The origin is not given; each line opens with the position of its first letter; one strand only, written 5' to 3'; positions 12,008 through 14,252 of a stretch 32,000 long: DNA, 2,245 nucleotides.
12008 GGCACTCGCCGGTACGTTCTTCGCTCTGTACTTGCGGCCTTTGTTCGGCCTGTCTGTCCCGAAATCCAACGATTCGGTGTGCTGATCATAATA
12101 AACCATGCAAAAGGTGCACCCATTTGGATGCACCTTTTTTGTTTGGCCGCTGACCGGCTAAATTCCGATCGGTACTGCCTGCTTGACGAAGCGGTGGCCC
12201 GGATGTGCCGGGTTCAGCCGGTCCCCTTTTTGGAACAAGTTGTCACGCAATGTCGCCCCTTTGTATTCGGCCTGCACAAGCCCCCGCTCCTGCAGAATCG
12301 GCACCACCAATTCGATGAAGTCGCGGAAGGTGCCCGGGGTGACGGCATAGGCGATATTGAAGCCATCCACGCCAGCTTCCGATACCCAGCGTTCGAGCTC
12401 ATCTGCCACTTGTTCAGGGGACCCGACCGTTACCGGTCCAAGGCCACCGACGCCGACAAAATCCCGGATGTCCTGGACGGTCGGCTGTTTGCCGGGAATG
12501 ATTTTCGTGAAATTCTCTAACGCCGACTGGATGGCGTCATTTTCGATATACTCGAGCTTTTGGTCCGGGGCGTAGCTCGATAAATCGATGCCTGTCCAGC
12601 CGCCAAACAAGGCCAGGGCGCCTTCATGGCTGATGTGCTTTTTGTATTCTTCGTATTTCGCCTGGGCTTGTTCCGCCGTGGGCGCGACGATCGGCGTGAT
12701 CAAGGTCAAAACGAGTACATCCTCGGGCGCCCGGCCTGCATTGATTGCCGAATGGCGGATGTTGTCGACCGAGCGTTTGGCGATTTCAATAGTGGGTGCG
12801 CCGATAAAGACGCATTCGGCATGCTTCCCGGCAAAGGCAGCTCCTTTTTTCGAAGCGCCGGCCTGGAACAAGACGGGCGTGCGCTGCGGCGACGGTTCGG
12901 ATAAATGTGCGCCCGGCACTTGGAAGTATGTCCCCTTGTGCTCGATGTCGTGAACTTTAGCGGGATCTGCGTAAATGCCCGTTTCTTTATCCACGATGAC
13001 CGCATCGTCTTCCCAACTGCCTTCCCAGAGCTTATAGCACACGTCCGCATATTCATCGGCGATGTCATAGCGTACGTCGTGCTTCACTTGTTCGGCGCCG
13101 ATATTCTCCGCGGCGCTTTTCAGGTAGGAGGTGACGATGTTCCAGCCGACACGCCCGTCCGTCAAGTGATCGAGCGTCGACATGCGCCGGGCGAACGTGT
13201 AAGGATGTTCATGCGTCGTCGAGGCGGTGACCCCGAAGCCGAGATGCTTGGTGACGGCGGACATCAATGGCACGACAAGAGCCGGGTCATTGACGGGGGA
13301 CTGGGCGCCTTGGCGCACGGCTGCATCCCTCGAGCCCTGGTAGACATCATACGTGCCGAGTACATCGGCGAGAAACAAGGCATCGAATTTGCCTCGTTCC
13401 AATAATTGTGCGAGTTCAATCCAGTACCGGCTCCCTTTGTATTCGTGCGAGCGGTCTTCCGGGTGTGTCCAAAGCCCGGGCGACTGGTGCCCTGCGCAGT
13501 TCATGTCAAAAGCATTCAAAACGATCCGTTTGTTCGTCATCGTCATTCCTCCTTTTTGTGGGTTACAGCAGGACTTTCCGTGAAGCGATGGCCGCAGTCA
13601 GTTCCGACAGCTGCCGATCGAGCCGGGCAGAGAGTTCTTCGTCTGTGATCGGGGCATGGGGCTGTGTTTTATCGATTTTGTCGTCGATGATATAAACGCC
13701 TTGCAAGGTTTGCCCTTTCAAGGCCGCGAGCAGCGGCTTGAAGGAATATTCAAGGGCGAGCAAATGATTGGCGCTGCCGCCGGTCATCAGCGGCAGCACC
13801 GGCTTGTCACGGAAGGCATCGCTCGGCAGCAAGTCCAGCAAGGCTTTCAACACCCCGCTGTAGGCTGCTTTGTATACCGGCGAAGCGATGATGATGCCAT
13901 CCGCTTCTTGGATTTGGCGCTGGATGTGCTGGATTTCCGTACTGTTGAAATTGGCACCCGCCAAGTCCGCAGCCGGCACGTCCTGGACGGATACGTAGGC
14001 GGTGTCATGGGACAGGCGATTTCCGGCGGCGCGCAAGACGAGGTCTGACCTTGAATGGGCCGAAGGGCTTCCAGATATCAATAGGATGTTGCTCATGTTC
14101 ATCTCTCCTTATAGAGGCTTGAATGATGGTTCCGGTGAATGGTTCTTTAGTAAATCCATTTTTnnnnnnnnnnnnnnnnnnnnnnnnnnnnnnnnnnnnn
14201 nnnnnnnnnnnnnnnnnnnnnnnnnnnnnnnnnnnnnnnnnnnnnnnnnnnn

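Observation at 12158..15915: S-box-controlled operon pairs an AcsA-like ligase with a two-component flavin monooxygenase: candidate uncharacterised organosulfur salvage module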

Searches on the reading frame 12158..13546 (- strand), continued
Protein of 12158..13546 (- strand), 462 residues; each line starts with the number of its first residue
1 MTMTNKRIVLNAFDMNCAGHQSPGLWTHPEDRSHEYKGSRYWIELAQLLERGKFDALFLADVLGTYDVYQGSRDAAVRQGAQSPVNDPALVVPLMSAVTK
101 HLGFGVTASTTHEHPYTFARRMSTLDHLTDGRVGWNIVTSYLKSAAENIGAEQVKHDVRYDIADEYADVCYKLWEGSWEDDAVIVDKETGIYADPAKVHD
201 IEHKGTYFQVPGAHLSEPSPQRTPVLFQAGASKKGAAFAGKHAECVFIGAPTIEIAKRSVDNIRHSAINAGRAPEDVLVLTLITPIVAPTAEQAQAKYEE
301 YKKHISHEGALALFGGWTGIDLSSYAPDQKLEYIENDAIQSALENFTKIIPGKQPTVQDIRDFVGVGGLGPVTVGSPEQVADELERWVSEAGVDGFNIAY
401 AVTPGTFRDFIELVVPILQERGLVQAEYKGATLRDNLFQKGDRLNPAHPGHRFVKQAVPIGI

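Call 72: search_protein_families(library=ncbifam, proteins=[L086:9500-10645:+], max_evalue=1e-20)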
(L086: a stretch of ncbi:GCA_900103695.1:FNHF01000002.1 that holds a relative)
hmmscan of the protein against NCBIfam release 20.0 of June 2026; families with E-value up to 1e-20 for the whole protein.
L086:9500-10645:+ (381 aa): 42 families (the best 25 are shown)
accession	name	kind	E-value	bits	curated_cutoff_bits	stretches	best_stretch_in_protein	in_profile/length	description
TIGR01328.1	met_gam_lyase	equivalog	1.6e-102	343.4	549.7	1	3-377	2-390/391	methionine gamma-lyase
TIGR01326.1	OAH_OAS_sulfhy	subfamily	7.9e-99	331.2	495.1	2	4-221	1-219/418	O-acetylhomoserine aminocarboxypropyltransferase/cysteine synthase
NF005263.0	PRK06767.1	equivalog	8.9e-98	327.8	617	1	3-378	4-386/392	methionine gamma-lyase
NF004876.0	PRK06234.1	subfamily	3.7e-97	325.9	666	1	4-377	8-397/400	methionine gamma-lyase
NF005810.0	PRK07671.1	equivalog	1.5e-96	323.7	594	1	7-376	5-377/377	bifunctional cystathionine gamma-lyase/homocysteine desulfhydrase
NF005976.0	PRK08064.1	equivalog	3.5e-95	319.2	627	1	4-379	6-384/390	cystathionine beta-lyase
NF006003.0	PRK08133.1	equivalog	8.4e-92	307.9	522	1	4-376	11-395/396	O-succinylhomoserine sulfhydrylase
NF005872.0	PRK07812.1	equivalog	1.9e-91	306.7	703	2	4-220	16-234/439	bifunctional o-acetylhomoserine/o-acetylserine sulfhydrylase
NF006096.0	PRK08248.1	equivalog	4.3e-91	305.7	726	2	5-220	9-225/431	homocysteine synthase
NF006347.0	PRK08574.1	equivalog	5.9e-91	305.1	477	1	15-377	12-384/385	cystathionine gamma-synthase family protein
NF006095.0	PRK08247.1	equivalog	1.2e-89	300.7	585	1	3-379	4-367/369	methionine biosynthesis PLP-dependent protein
NF004821.0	PRK06176.1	equivalog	2.4e-88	296.5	642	1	4-377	2-378/380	cystathionine gamma-synthase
NF004627.0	PRK05968.1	subfamily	2.5e-88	296.6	508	1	5-379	8-388/389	hypothetical protein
TIGR01325.1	O_suc_HS_sulf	equivalog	2e-87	293.3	510.05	1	13-375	7-380/380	O-succinylhomoserine sulfhydrylase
NF005695.0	PRK07503.1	equivalog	7.2e-87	291.7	666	1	4-379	9-398/403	methionine gamma-lyase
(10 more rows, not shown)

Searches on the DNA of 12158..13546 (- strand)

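Call 30: search_rna_families(sources=[L084, L085, L086, L087], threshold=gathering)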
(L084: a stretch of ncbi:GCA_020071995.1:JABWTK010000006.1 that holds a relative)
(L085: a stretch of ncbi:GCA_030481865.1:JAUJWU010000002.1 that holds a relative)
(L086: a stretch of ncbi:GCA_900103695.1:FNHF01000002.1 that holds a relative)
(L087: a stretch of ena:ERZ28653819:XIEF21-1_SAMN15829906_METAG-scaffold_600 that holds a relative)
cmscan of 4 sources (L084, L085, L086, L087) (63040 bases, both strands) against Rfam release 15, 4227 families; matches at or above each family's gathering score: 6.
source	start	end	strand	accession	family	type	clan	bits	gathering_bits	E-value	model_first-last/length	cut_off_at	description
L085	7697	7805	+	RF00162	SAM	Cis-reg; riboswitch;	CL00012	99.1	44.4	9e-23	1-108/108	no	SAM riboswitch aptamer (S box leader)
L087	6927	7033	+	RF00162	SAM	Cis-reg; riboswitch;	CL00012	96.8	44.4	4.2e-22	1-108/108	no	SAM riboswitch aptamer (S box leader)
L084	7797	7905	+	RF00162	SAM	Cis-reg; riboswitch;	CL00012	94.6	44.4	1.9e-21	1-108/108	no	SAM riboswitch aptamer (S box leader)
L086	7188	7297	+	RF00162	SAM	Cis-reg; riboswitch;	CL00012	92.9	44.4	5.8e-21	1-108/108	no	SAM riboswitch aptamer (S box leader)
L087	6693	6799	-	RF00162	SAM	Cis-reg; riboswitch;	CL00012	85.3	44.4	9e-19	1-108/108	no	SAM riboswitch aptamer (S box leader)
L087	4442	4549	-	RF00162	SAM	Cis-reg; riboswitch;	CL00012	45.4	44.4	3.6e-07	1-108/108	no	SAM riboswitch aptamer (S box leader)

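Call 66: search_rna_families(source=L090, threshold=evalue, max_evalue=0.01, start=1, end=5000)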
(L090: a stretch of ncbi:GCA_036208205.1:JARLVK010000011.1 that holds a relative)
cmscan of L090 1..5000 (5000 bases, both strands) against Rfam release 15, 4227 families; matches with E-value up to 0.01: 0.
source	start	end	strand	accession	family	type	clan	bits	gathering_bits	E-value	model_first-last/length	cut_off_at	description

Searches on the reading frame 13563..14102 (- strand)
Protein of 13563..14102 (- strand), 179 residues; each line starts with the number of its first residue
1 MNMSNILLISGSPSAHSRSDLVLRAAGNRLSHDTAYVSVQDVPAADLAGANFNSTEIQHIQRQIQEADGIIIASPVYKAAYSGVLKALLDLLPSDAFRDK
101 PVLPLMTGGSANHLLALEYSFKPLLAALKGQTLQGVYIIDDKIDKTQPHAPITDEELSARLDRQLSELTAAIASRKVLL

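Call 3: search_protein_families(library=pfam, proteins=[window:13563-14102:-])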
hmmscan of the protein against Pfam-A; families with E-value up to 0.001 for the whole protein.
window:13563-14102:- (179 aa): 2 families
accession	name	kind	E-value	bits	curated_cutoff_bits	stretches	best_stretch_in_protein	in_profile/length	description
PF03358.20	FMN_red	-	1.9e-31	109.1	24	1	5-140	2-148/152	NADPH-dependent FMN reductase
PF02525.22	Flavodoxin_2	-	3.8e-07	30.4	27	1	5-92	2-103/198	Flavodoxin-like fold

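Call 4: search_protein_families(library=ncbifam, proteins=[window:13563-14102:-])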
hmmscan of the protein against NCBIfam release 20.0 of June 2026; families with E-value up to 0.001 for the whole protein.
window:13563-14102:- (179 aa): 5 families
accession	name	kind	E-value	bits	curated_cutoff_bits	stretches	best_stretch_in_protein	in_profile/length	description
TIGR03567.1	FMN_reduc_SsuE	equivalog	5e-59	199.1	164.05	1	5-170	1-170/171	NADPH-dependent FMN reductase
NF007859.0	PRK10569.1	equivalog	2e-49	167.9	225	1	6-177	3-177/191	NADPH-dependent FMN reductase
TIGR03566.1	FMN_reduc_MsuE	equivalog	5.6e-27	94.6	212.5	1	6-173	2-172/174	FMN reductase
TIGR04037.1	LLM_duo_CE1759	subfamily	1.6e-24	86.7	175.9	1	35-173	39-174/199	CE1759 family FMN reductase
TIGR02690.1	resist_ArsH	equivalog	0.00029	20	292.25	1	5-95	28-119/219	arsenical resistance protein ArsH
